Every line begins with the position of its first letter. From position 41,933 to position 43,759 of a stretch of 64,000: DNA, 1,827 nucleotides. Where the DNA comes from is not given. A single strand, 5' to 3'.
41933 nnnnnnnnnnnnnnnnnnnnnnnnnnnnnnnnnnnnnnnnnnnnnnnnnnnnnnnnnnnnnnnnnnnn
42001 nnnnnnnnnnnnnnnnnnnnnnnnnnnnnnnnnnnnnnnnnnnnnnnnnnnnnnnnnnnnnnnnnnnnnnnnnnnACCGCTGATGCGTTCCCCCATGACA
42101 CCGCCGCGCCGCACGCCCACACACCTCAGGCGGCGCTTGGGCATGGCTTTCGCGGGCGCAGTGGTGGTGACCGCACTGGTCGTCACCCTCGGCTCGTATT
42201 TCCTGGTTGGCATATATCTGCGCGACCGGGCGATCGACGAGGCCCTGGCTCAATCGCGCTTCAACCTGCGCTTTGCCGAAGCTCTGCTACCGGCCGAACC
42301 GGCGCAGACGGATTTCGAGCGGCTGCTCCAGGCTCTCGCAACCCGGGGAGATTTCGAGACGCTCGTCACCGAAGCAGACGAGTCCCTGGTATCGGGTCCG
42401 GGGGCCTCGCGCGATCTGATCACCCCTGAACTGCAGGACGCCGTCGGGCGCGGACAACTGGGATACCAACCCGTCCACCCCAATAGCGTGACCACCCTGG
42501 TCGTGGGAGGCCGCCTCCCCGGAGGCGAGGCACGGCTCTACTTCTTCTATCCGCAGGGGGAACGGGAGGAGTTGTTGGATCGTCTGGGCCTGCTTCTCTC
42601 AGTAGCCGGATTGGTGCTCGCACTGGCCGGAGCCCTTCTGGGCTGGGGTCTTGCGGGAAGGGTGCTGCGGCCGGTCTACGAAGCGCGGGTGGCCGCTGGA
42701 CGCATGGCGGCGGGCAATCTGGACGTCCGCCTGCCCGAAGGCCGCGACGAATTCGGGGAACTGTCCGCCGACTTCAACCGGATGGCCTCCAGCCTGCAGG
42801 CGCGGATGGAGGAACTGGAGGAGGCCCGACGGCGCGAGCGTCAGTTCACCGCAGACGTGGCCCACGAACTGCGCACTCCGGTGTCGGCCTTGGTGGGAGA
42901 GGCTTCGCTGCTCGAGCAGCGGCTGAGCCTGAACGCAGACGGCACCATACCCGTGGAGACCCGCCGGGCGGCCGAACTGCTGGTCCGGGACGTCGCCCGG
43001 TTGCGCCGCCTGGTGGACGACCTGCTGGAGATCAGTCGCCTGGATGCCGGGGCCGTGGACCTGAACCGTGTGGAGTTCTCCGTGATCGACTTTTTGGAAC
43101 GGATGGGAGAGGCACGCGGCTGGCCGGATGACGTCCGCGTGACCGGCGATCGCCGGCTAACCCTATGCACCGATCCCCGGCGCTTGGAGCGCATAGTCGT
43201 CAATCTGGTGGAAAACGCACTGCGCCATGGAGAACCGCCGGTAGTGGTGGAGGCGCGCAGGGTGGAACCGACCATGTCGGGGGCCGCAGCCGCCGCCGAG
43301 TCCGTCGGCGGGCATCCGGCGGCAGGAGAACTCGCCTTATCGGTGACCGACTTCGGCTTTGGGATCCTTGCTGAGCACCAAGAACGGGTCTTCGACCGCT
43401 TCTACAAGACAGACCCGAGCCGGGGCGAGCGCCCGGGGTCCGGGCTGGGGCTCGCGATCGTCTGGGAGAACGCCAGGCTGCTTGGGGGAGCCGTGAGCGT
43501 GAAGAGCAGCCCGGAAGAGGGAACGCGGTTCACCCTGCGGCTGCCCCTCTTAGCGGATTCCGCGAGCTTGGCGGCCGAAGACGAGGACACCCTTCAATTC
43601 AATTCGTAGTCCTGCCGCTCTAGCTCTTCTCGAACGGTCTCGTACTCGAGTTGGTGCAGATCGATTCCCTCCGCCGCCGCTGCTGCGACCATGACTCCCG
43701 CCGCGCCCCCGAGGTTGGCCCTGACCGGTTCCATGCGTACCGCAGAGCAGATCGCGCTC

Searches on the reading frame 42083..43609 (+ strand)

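Call 19: search_protein_families(library=ncbifam, proteins=[window:42083-43609:+], max_evalue=0.00001)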
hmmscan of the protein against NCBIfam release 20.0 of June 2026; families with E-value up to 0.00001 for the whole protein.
window:42083-43609:+ (508 aa): 73 families (the best 25 are shown)
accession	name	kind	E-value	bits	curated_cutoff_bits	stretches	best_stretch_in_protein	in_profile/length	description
NF040691.1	MtrAB_MtrB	equivalog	2.1e-72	244.8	450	1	110-493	118-496/507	MtrAB system histidine kinase MtrB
TIGR01386.1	cztS_silS_copS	subfamily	3.8e-48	164.6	292.55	1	13-488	2-457/457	heavy metal sensor histidine kinase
NF041210.1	his_kin_PieS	equivalog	1.5e-39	136.3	850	1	201-492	198-473/474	two component system sensor histidine kinase PieS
NF046044.1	PnpS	equivalog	1.3e-38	133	400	1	251-488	169-390/390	two-component system histidine kinase PnpS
NF012163.2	BaeS_SmeS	equivalog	5.8e-38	131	500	1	177-488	171-457/457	sensor histidine kinase efflux regulator BaeS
NF007837.0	PRK10549.1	equivalog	2.3e-34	118.9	603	1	177-492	172-461/466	envelope stress sensor histidine kinase BaeS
NF033092.0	HK_WalK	equivalog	7.3e-34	117.3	725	2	248-489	368-594/594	cell wall metabolism sensor histidine kinase WalK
TIGR02966.1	phoR_proteo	equivalog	2.3e-33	115.6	334.2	1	241-486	106-332/333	phosphate regulon sensor histidine kinase PhoR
NF041735.1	hist_kin_RppB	equivalog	6.5e-32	110.9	400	1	245-488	209-438/438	two-component system sensor histidine kinase RppB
NF007898.0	PRK10604.1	equivalog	1.4e-30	106.8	478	1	199-494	165-428/433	two-component system sensor histidine kinase RstB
NF041732.1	hist_kin_CseC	equivalog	2.9e-29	102.4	700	1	161-392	122-337/424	two-component system sensor histidine kinase CseC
TIGR02956.1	TMAO_torS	equivalog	3.4e-28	98.2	676.5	1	239-498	452-691/967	TMAO reductase system sensor histidine kinase/response regulator TorS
NF047874.1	MASE3_PAS_HK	subfamily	3.7e-28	98.7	560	2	416-491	551-626/655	MASE3 domain-containing sensor histidine kinase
NF007345.0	PRK09835.1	subfamily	4.8e-27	94.6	423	1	207-488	222-479/482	Cu(+)/Ag(+) sensor histidine kinase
NF008468.0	PRK11360.1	equivalog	9.4e-27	93.6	646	1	254-491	398-610/616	two-component system sensor histidine kinase AtoS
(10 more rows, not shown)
